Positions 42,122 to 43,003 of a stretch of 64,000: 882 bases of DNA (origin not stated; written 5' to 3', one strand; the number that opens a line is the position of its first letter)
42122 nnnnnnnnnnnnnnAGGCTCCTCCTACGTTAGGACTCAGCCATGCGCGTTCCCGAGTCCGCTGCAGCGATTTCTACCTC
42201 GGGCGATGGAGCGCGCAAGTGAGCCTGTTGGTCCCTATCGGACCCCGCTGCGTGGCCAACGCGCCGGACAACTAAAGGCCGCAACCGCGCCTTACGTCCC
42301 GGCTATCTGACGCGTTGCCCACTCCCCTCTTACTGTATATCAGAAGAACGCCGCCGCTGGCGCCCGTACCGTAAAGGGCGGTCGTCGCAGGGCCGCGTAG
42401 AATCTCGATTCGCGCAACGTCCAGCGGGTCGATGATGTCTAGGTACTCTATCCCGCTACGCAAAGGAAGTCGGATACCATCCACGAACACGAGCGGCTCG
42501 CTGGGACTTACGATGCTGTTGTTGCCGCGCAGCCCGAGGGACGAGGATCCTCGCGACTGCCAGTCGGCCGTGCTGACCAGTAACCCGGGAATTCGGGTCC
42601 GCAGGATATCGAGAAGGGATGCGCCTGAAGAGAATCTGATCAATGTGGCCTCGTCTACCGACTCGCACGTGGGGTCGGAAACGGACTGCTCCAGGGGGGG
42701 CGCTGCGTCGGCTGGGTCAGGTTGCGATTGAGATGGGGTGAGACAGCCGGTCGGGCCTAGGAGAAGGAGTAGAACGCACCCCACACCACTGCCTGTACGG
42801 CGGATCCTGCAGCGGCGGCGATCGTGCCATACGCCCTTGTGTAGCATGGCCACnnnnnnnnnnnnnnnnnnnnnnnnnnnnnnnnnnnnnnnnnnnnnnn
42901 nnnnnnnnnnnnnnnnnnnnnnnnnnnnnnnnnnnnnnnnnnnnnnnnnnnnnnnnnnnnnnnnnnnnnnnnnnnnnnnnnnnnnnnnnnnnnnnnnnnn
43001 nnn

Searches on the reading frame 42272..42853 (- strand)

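Call 48: search_protein_families(library=pfam, proteins=[window:42272-42853:-], max_evalue=0.01)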
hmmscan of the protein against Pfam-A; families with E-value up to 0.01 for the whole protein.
window:42272-42853:- (193 aa): 1 family
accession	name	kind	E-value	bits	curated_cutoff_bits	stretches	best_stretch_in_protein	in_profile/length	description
PF07715.20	Plug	-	8e-16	58.9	23.9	1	66-169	12-107/107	TonB-dependent Receptor Plug Domain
